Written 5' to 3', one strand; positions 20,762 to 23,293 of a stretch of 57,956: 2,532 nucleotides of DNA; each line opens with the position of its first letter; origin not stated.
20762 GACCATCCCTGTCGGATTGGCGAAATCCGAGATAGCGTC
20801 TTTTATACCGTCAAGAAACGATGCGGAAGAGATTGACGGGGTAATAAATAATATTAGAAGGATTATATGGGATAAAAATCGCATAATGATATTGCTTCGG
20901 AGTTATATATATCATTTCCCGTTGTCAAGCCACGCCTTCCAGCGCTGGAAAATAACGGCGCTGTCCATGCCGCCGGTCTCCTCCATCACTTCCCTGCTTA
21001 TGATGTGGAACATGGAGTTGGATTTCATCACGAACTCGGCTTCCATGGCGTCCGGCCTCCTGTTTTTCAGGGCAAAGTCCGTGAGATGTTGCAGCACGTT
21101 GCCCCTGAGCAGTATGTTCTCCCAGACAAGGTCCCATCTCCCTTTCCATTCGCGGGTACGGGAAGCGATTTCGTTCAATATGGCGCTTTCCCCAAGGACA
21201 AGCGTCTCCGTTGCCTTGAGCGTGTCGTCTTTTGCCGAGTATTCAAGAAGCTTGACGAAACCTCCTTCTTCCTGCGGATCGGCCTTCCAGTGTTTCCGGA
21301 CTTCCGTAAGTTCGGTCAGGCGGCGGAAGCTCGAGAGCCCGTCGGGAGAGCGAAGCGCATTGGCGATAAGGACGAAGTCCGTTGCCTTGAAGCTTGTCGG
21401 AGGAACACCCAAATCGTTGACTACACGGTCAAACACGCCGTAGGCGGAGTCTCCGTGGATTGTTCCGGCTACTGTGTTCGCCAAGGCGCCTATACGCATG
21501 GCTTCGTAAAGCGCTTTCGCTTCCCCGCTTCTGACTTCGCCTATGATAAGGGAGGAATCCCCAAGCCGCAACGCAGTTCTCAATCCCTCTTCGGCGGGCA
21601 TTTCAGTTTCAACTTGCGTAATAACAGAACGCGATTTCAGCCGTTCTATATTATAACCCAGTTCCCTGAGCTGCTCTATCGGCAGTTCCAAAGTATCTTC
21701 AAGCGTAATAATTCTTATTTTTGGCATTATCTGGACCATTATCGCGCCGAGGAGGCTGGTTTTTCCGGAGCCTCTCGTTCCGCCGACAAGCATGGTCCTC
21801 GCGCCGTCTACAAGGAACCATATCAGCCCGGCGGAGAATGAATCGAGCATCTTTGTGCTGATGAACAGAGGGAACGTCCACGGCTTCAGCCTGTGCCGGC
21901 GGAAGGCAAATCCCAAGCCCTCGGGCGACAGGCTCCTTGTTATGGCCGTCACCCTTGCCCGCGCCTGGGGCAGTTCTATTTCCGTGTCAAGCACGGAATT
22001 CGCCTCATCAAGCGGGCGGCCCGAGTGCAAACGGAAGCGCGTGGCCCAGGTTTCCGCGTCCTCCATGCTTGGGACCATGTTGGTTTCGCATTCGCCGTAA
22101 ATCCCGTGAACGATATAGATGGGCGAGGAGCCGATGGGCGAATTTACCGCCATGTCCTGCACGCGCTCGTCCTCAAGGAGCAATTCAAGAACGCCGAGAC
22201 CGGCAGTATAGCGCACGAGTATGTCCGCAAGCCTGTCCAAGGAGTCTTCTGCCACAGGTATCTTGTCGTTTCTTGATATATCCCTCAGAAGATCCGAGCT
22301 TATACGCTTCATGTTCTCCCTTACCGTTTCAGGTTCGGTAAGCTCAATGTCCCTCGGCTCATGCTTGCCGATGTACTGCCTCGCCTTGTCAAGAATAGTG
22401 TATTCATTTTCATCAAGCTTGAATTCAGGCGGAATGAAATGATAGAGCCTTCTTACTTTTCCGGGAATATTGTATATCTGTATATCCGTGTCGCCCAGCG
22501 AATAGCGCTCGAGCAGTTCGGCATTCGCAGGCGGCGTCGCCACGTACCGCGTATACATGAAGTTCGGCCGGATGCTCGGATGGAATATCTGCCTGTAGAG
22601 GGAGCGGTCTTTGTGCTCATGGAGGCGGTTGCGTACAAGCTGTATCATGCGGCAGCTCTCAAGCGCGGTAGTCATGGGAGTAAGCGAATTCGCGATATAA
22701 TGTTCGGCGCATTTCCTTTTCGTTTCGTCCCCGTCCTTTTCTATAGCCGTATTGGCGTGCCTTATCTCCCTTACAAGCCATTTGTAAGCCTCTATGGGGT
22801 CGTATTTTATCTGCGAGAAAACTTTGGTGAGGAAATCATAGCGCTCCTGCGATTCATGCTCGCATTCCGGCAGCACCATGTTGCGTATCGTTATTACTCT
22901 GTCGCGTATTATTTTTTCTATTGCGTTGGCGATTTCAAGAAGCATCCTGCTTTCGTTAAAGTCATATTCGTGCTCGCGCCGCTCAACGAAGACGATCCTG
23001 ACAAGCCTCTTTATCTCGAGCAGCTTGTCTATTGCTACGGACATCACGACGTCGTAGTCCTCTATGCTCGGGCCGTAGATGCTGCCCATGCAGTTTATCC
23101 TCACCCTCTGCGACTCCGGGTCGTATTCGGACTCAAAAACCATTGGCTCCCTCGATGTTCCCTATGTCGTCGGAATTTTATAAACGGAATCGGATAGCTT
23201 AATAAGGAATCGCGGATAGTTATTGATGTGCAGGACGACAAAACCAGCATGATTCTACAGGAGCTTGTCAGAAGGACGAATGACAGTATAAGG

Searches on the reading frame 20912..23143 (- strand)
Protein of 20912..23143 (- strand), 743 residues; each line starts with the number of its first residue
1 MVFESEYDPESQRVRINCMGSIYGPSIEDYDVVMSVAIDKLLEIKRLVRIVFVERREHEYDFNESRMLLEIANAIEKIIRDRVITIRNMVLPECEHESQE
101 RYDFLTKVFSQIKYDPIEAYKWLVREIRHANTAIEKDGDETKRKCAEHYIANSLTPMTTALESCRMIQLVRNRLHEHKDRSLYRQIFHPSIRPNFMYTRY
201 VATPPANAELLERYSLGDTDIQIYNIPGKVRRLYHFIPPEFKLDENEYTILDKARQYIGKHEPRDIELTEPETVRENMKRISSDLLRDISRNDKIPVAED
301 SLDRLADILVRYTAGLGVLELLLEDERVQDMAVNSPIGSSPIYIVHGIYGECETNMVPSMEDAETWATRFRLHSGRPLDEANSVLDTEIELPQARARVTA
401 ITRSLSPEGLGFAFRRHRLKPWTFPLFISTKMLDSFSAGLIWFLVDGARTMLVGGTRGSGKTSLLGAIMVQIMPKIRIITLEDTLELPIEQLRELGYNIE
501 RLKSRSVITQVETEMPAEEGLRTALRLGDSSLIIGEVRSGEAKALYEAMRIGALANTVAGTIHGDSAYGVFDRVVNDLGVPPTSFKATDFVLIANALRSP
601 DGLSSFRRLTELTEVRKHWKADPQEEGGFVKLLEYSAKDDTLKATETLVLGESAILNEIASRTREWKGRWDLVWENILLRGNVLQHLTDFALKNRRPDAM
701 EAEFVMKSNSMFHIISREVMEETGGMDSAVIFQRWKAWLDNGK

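Call 4: search_protein_families(library=pfam, proteins=[window:20912-23143:-], max_evalue=0.01)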
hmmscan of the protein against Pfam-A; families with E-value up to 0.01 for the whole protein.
window:20912-23143:- (743 aa): 2 families
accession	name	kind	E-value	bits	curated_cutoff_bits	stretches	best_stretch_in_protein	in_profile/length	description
PF00437.27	T2SSE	-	3.8e-17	62.4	24.9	1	442-595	136-275/370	Type II/IV secretion system protein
PF13191.12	AAA_16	-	0.0046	17.9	32.6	0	449-549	25-120/167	AAA ATPase domain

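Call 9: find_homologous_proteins(query=window:20912-23143:-, max_evalue=1e-10)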
Query window:20912-23143:- (743 aa): 2540 proteins with E <= 1e-10 among 8000 candidates; the best 120 are listed.
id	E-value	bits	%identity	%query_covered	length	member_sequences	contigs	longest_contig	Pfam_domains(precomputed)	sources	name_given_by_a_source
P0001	0.0e+0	1590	94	100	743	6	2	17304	PF00437.27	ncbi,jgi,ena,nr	ncbi:MAG TPA: ATPase, T2SS/T4P/T4SS family [archaeon]|nr:ATPase, T2SS/T4P/T4SS family [archaeon]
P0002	0.0e+0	1344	78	99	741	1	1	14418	PF00437.27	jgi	jgi:archaeal flagellar protein FlaI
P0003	0.0e+0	1284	74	100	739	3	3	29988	PF00437.27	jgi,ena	-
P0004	0.0e+0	1232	93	79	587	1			PF00437.27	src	-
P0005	0.0e+0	1196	70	100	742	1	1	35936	PF00437.27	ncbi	-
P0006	0.0e+0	1185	69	99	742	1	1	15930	PF00437.27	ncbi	-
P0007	0.0e+0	1184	68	99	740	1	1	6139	PF00437.27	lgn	-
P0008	0.0e+0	1182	68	100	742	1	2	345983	PF00437.27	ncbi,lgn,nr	ncbi:MAG: type II/IV secretion system ATPase subunit [Candidatus Aenigmarchaeota archaeon]|nr:type I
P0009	0.0e+0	1174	68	99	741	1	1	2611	PF00437.27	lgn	-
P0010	0.0e+0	1171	67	99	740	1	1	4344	PF00437.27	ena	-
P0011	0.0e+0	1171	68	100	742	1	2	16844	PF00437.27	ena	-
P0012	0.0e+0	1171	68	100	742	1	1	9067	PF00437.27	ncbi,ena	-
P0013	0.0e+0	1170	67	99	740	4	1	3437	PF00437.27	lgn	-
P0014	0.0e+0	1170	68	100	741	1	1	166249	PF00437.27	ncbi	ncbi:MAG: type II/IV secretion system ATPase subunit [Candidatus Aenigmatarchaeota archaeon]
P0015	0.0e+0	1166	68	65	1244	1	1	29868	PF00437.27,PF14528.12,PF14890.12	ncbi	-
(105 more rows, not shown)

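Call 10: find_encoding_contigs(protein=P0001, flank=10000, max_places=3)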
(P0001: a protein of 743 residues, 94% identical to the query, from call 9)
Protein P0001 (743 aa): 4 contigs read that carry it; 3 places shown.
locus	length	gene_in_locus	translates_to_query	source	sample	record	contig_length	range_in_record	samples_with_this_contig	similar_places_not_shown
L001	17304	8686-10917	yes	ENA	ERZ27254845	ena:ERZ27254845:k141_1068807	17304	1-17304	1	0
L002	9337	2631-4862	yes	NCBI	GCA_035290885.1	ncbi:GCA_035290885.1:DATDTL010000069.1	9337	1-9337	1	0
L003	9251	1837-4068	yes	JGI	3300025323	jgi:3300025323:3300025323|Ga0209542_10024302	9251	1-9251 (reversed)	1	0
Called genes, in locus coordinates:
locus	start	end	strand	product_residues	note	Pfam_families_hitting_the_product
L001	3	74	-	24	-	?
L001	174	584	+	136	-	-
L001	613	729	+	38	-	-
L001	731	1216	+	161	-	-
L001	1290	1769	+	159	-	-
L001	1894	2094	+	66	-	-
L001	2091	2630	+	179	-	-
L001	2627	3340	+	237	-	-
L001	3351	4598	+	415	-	PF13439:Glyco_transf_4 (weak), PF20706:GT4-conflict, PF00534:Glycos_transf_1, PF13692:Glyco_trans_1_4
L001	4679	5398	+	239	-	-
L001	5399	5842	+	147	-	-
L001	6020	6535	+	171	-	-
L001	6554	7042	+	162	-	-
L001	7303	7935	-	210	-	-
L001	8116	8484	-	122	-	-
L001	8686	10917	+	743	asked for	PF00437:T2SSE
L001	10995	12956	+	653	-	PF00482:T2SSF (faint)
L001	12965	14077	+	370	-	PF13477:Glyco_trans_4_2 (weak), PF13439:Glyco_transf_4, PF13579:Glyco_trans_4_4, PF20706:GT4-conflict (weak), PF00534:Glycos_transf_1, PF13692:Glyco_trans_1_4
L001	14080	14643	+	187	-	PF06821:Ser_hydrolase, PF12697:Abhydrolase_6 (faint)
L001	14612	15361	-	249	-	PF13641:Glyco_tranf_2_3 (weak), PF00535:Glycos_transf_2, PF10111:Glyco_tranf_2_2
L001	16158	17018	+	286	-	PF13793:Pribosyltran_N, PF00156:Pribosyltran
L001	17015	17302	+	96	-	?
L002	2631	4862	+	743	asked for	PF00437:T2SSE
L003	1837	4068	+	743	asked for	PF00437:T2SSE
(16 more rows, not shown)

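Call 11: find_encoding_contigs(protein=P0002, flank=10000, max_places=3)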
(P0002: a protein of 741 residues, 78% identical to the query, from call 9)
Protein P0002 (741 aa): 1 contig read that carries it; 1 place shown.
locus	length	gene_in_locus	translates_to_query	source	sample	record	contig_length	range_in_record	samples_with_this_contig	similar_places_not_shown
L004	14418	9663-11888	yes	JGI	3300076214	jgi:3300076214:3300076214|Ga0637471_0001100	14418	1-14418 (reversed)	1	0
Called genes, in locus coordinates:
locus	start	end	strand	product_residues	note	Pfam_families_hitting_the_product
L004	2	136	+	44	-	?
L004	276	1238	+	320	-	PF01933:CofD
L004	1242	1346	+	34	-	-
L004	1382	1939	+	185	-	-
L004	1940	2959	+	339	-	-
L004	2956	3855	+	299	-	-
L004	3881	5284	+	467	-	PF20706:GT4-conflict, PF00534:Glycos_transf_1, PF13692:Glyco_trans_1_4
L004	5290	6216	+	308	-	PF01636:APH (weak)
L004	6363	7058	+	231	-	-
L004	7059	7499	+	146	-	-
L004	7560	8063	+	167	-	-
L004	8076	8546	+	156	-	-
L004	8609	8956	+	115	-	PF23991:DUF7310 (faint)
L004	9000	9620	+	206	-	PF25764:KIF21A_4th (weak)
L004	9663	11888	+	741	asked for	PF00437:T2SSE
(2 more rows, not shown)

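Call 12: find_encoding_contigs(protein=P0003, flank=10000, max_places=3)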
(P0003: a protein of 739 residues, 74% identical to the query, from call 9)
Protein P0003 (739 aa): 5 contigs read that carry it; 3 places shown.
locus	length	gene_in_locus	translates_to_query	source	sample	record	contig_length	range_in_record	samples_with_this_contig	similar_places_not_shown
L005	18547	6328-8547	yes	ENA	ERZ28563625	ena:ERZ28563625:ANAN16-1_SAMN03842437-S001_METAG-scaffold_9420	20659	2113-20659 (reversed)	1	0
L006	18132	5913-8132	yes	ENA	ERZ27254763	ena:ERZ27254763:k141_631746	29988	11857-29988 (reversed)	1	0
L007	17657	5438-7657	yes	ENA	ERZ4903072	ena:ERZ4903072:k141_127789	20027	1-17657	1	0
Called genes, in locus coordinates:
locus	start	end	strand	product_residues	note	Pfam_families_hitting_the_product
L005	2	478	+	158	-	?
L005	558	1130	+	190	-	-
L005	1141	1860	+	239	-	-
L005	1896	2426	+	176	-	-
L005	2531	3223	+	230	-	-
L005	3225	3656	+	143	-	-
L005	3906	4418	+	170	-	-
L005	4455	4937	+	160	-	-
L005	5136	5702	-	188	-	-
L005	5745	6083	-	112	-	PF23991:DUF7310 (faint)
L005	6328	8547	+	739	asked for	PF00437:T2SSE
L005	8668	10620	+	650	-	PF00482:T2SSF (weak)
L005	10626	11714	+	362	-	PF13439:Glyco_transf_4, PF13579:Glyco_trans_4_4, PF20706:GT4-conflict (weak), PF00534:Glycos_transf_1, PF13692:Glyco_trans_1_4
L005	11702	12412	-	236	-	PF13641:Glyco_tranf_2_3 (faint), PF00535:Glycos_transf_2, PF10111:Glyco_tranf_2_2 (weak)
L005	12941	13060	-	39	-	-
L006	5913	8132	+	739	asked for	PF00437:T2SSE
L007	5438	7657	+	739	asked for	PF00437:T2SSE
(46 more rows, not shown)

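Call 26: find_related_loci(query=A1, collection=genome_contigs, flank=10000)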
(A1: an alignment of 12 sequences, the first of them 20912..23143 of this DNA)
Query A1 (743 aa) in genome_contigs; peptide patterns used: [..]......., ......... (x = any residue, [..] = any of these).
599 stretches matched a pattern (row limit reached: there are more); 578 encode a relative of the query (tblastn E <= 1e-3); the best 80 are kept; 80 distinct loci.
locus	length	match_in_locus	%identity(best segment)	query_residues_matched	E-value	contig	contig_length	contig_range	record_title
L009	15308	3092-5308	74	1-743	0e+0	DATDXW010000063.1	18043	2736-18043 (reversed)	MAG TPA_asm: archaeon isolate SMAG_U8149 k141_286895, whole genome shotgun sequence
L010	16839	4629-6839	67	1-739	0e+0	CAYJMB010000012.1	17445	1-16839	MAG TPA_asm: uncultured archaeon isolate ERP125453_co1_110 genome assembly, contig: NODE_3297_length_17445_cov_22.447786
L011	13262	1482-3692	67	1-739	0e+0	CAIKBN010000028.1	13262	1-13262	uncultured archaeon isolate AlinenSediments_bin-3679 genome assembly, contig: bin-3679:028/178, whole genome shotgun seq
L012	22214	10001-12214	66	1-739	0e+0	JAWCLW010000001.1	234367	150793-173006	MAG: Candidatus Aenigmatarchaeota archaeon isolate JZ-2_201705_bins_247 JZ-2_201705_bins_247_scaffold_1, whole genome sh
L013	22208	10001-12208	64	1-739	0e+0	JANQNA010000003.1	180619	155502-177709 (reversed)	MAG: archaeon isolate PL23a_bin.127 k99_251557, whole genome shotgun sequence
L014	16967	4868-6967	65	37-739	0e+0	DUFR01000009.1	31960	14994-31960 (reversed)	MAG TPA_asm: Candidatus Aenigmatarchaeota archaeon isolate UBA10154 contig_30348, whole genome shotgun sequence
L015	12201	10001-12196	59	1-735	0e+0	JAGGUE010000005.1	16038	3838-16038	MAG: Candidatus Aenigmatarchaeota archaeon isolate AUK066 PB_MBMC_020_c_000000000068, whole genome shotgun sequence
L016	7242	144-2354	61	3-741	0e+0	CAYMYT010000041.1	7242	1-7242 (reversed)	MAG TPA_asm: uncultured archaeon isolate SRP124282_co5_38 genome assembly, contig: NODE_1610_length_7242_cov_16.093502,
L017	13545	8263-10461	58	5-741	0e+0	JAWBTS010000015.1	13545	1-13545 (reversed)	MAG: Candidatus Aenigmatarchaeota archaeon isolate JZ-1_201709_bins_49 JZ-1_201709_bins_49_scaffold_15, whole genome sho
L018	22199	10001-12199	58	5-741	0e+0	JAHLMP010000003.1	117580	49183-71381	MAG: Candidatus Aenigmatarchaeota archaeon isolate DRTY-6_2_bin_201 NODE_3_length_117580_cov_47.893, whole genome shotgu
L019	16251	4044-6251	56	1-738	0e+0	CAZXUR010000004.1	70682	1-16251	MAG TPA_asm: uncultured archaeon isolate SRP141376_co1_333 genome assembly, contig: NODE_993_length_70682_cov_7.085222,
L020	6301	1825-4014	56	14-741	0e+0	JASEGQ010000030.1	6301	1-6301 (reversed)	MAG: Candidatus Aenigmatarchaeota archaeon isolate Yes49-38 NODE_30_length_6301_cov_5.737136, whole genome shotgun seque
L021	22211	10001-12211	57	6-739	0e+0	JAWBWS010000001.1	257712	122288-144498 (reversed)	MAG: Candidatus Aenigmatarchaeota archaeon isolate JZ-1_201803_bins_66 JZ-1_201803_bins_66_scaffold_1, whole genome shot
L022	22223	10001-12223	55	1-741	0e+0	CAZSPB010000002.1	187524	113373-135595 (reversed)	MAG TPA_asm: uncultured archaeon isolate binchicken_co6_169 genome assembly, contig: NODE_12_length_187524_cov_12.582240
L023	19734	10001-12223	55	5-741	0e+0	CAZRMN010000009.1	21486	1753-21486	MAG TPA_asm: uncultured archaeon isolate binchicken_co6_549 genome assembly, contig: NODE_2308_length_21486_cov_7.402828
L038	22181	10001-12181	55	16-739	0e+0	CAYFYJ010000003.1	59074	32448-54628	MAG TPA_asm: uncultured archaeon isolate ERP108616_co1_428 genome assembly, contig: k119_42758, whole genome shotgun seq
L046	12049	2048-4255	52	7-741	0e+0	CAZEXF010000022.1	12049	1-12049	MAG TPA_asm: uncultured archaeon isolate SRP214966_co4_448 genome assembly, contig: NODE_5446_length_12049_cov_4.525513,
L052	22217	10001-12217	53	2-739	0e+0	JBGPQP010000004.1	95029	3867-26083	MAG: Candidatus Aenigmatarchaeota archaeon isolate OBJ1_062018_150_3 k141_1195669_length_95029_cov_11.9977, whole genome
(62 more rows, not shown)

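Call 35: list_cluster_members(proteins=[P0001, P0128, P0124, P0121, P0125, P0122, P0123, P0004])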
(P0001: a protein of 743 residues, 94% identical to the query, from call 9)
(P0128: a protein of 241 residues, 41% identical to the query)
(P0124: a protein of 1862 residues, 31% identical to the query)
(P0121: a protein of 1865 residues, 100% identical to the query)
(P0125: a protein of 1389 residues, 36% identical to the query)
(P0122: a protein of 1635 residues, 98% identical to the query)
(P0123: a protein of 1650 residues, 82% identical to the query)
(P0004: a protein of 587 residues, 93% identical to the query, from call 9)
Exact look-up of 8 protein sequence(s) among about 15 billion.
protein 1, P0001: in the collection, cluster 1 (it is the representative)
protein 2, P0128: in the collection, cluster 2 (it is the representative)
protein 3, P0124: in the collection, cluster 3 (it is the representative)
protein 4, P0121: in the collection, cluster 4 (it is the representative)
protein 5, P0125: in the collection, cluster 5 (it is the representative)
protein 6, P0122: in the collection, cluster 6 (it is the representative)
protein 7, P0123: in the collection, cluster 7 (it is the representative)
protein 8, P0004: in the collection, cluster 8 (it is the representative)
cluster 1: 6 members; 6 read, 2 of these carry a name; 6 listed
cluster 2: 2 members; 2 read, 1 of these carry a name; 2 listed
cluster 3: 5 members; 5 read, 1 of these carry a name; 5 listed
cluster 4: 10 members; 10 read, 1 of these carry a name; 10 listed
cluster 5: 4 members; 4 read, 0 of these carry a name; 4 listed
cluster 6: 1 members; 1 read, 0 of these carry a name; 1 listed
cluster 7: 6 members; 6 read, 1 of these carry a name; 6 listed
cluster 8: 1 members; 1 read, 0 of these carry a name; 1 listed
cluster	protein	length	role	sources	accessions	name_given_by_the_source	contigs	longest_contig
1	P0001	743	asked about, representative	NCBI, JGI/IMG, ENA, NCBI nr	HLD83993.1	MAG TPA: ATPase, T2SS/T4P/T4SS family [archaeon] | ATPase, T2SS/T4P/T4SS family [archaeon]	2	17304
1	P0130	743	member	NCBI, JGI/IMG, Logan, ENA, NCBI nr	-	-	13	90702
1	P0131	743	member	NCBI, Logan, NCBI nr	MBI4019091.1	MAG: type II/IV secretion system ATPase subunit [Candidatus Aenigmarchaeota archaeon] | type II/IV secretion system ATPase subunit [Candidatus Aenigmarchaeota archaeon]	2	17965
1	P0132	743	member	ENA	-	-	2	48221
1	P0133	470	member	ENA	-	-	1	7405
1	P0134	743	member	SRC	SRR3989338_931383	-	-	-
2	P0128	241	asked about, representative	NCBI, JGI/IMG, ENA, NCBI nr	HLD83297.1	MAG TPA: hypothetical protein VI979_00395 [archaeon] | hypothetical protein [archaeon]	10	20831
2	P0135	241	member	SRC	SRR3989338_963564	-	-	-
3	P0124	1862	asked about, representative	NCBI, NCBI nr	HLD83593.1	MAG TPA: hypothetical protein VI979_01935 [archaeon] | hypothetical protein [archaeon]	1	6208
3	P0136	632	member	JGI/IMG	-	-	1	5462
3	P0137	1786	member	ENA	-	-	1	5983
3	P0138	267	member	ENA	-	-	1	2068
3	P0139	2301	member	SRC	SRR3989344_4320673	-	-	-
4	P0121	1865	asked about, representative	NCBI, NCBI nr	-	-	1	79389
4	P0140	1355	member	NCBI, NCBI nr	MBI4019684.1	MAG: right-handed parallel beta-helix repeat-containing protein [Candidatus ... | right-handed parallel beta-helix repeat-containing protein [Candidatus Aenigmarchaeota ...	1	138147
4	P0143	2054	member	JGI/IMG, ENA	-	-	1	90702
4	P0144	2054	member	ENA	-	-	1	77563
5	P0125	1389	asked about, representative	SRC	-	-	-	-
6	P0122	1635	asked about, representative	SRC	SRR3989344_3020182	-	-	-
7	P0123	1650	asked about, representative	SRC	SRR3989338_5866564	-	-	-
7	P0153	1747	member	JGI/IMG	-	-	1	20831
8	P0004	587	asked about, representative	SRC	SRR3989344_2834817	-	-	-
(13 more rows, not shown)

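Call 36: find_encoding_contigs(protein=window:20912-23143:-, flank=10000, max_places=10)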
Protein window:20912-23143:- (743 aa): 15 contigs read that carry it; 3 places shown.
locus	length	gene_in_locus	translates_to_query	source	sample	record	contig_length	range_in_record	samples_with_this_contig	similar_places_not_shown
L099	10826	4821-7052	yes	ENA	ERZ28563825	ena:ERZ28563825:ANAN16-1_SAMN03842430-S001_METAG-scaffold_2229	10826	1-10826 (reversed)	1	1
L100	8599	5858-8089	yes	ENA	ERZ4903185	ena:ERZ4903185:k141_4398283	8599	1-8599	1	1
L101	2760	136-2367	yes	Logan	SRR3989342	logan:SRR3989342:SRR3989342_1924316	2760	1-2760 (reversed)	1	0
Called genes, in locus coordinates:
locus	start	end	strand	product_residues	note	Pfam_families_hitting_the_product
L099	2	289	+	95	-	?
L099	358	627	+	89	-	-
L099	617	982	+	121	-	-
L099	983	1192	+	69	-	-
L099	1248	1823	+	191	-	-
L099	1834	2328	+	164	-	-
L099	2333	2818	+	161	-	-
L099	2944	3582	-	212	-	-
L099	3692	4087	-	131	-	PF01850:PIN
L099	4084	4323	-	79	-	-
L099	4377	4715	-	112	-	-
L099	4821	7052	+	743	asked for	PF00437:T2SSE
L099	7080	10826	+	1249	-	?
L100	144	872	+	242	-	-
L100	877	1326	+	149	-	-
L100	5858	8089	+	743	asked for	PF00437:T2SSE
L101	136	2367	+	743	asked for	PF00437:T2SSE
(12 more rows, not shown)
